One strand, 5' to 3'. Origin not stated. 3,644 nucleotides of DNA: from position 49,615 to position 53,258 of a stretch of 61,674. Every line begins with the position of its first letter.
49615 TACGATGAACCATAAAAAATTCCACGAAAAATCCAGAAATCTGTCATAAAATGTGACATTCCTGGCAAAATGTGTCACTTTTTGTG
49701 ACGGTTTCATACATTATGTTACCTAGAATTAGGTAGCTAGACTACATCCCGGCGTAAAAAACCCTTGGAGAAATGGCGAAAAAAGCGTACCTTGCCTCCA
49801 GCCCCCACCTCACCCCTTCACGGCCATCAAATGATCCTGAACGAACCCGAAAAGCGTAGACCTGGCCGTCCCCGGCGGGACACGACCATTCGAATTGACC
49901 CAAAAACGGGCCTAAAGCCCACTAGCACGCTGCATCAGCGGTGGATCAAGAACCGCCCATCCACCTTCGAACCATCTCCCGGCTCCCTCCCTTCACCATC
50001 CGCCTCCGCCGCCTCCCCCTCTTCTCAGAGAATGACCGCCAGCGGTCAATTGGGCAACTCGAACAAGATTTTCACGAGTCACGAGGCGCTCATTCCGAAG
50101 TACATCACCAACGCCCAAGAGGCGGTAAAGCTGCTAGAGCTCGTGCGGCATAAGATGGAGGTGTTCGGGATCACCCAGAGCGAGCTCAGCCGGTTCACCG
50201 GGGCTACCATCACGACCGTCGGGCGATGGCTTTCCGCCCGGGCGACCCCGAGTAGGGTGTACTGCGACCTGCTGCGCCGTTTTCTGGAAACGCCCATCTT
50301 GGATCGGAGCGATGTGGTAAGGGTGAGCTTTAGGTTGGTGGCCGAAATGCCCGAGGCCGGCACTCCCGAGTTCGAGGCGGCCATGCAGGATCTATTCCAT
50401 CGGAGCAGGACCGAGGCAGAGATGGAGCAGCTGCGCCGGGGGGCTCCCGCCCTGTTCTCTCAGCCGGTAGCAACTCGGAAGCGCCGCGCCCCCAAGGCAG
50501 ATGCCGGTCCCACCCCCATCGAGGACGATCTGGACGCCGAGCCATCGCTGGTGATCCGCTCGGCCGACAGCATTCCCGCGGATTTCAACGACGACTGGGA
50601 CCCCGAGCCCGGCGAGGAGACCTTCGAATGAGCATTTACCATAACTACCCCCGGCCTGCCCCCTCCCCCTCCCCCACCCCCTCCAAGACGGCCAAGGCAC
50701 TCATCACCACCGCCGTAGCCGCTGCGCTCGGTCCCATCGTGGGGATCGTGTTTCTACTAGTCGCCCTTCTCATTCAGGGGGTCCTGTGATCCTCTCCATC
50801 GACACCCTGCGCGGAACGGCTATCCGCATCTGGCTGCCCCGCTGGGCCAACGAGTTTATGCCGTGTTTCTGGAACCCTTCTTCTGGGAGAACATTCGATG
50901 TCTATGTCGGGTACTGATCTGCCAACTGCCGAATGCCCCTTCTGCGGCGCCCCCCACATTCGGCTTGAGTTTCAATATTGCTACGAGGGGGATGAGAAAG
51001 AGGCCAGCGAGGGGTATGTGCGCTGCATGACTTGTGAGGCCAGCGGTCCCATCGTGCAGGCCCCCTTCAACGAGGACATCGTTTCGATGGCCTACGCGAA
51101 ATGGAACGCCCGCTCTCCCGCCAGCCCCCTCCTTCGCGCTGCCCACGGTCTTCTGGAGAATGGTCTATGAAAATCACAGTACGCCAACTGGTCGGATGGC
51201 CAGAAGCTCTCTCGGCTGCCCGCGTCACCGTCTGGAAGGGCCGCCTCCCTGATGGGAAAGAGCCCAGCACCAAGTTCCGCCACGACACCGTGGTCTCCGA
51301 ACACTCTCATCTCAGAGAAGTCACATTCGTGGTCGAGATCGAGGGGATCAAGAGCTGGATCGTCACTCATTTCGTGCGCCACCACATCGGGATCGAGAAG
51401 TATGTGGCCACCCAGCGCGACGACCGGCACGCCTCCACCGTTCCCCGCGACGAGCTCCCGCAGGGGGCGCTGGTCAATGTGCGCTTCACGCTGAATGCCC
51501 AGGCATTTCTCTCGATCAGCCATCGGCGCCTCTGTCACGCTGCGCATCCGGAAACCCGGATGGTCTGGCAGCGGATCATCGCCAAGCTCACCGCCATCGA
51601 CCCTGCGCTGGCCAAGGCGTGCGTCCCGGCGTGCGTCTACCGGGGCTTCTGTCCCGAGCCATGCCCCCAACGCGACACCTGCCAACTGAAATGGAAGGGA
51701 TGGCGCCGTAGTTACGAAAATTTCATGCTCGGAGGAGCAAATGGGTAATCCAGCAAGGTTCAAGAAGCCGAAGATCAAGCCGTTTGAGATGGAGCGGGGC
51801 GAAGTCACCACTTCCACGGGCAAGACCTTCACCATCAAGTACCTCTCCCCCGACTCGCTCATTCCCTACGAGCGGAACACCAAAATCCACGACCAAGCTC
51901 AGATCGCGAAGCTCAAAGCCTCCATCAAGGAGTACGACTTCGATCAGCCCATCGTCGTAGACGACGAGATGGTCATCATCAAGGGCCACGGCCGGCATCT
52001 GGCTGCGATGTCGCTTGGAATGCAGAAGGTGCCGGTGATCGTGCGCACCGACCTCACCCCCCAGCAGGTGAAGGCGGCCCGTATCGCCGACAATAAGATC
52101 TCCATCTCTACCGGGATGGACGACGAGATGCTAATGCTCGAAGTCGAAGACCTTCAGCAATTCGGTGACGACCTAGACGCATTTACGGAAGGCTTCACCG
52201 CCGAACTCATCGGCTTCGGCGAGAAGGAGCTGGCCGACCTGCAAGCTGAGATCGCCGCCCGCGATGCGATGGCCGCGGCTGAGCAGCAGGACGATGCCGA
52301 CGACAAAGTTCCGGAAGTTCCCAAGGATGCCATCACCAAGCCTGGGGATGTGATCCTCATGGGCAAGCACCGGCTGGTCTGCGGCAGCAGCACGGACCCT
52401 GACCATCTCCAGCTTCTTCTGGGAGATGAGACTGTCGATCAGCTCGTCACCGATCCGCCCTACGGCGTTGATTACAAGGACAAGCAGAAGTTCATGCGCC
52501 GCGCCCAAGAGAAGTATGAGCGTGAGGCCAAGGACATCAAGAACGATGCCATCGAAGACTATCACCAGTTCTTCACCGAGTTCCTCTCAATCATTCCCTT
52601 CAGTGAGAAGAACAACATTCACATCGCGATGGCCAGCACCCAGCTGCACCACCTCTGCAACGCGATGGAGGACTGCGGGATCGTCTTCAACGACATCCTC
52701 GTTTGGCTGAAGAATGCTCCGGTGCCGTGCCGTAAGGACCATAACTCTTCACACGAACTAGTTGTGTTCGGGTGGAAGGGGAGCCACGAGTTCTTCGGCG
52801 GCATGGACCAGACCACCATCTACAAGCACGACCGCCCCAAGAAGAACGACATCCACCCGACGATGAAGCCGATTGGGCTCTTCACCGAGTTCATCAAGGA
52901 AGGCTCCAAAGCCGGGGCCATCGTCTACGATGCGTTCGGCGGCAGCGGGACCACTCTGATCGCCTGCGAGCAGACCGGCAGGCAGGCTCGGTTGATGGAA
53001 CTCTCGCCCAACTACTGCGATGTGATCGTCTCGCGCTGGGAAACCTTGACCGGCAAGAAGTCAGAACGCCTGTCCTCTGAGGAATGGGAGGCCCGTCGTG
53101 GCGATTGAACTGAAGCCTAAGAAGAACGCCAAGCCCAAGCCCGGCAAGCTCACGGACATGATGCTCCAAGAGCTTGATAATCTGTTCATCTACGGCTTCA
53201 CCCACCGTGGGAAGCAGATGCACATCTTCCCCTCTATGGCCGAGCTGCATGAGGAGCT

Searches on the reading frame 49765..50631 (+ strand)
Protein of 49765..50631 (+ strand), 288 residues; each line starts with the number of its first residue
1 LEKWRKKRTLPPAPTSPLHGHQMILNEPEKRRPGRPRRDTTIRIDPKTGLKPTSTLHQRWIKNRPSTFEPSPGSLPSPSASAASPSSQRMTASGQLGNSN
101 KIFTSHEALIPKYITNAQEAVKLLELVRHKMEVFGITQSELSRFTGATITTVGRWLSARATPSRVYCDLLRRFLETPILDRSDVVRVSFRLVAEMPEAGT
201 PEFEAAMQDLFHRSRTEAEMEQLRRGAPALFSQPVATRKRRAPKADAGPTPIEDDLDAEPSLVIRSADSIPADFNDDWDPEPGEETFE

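Call 7: search_protein_families(library=phrogs, proteins=[window:49765-50631:+])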
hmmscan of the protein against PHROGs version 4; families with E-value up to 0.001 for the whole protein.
window:49765-50631:+ (288 aa): 0 families

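Call 17: search_protein_families(library=pfam, proteins=[window:49765-50631:+], max_evalue=0.01)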
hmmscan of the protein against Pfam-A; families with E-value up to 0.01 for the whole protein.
window:49765-50631:+ (288 aa): 0 families

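Call 86: find_related_loci(query=A3, collection=metagenome_contigs, flank=10000)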
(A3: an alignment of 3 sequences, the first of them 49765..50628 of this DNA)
Query A3 (288 aa) in metagenome_contigs; peptide patterns used: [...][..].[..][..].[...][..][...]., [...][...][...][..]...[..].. (x = any residue, [..] = any of these).
253 stretches matched a pattern, but none encodes a relative of the query by tblastn (E <= 1e-3).

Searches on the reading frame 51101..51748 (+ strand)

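Call 62: search_protein_families(library=pfam, proteins=[window:51101-51748:+], max_evalue=0.001)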
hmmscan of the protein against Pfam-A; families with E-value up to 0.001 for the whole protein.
window:51101-51748:+ (215 aa): 1 family
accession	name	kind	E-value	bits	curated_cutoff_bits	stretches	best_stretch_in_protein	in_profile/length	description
PF02511.20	Thy1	-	2.9e-06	27.7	24.8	1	119-168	141-190/191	Thymidylate synthase complementing protein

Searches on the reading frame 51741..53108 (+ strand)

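Call 7: search_protein_families(library=phrogs, proteins=[window:51741-53108:+])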
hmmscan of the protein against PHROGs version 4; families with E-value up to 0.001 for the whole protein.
window:51741-53108:+ (455 aa): 24 families
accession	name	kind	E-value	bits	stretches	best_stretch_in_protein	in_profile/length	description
phrog_498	-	other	1.4e-119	401.5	1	25-444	28-430/633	DNA methyltransferase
phrog_930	-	DNA, RNA and nucleotide metabolism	4.2e-44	152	1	28-197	3-170/223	ParB-like partition protein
phrog_620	-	DNA, RNA and nucleotide metabolism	3e-41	142.9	1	29-191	6-149/217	ParB-like partition protein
phrog_67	-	other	1.8e-35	124.2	1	194-446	120-356/743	DNA methyltransferase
phrog_15396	-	DNA, RNA and nucleotide metabolism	2.1e-34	120.5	1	31-186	3-146/258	ParB-like partition nuclease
phrog_8071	-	DNA, RNA and nucleotide metabolism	6e-29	102.5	1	31-249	6-211/389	ParB-like partition protein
phrog_23085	-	unknown function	1.7e-24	87.1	1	338-439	4-111/138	-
phrog_3008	-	other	3.7e-24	86.3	1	361-440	138-218/244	DNA methyltransferase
phrog_940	-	DNA, RNA and nucleotide metabolism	5.8e-23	82.7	1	30-164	4-136/388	nuclease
phrog_723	-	DNA, RNA and nucleotide metabolism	3.8e-16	60.6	1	26-189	7-161/223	ParB-like partition protein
phrog_9353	-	unknown function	2.1e-14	55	1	40-277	19-208/245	-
phrog_4715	-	DNA, RNA and nucleotide metabolism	6e-14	52.4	1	22-173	137-280/630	ParB-like partition protein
phrog_18056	-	DNA, RNA and nucleotide metabolism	5.8e-13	49.5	1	36-128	7-88/387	ParB-like partition nuclease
phrog_18293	-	other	7e-11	43.1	1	362-435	36-109/119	methyltransferase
phrog_5475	-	unknown function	5.2e-08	33.1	1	38-106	9-76/458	-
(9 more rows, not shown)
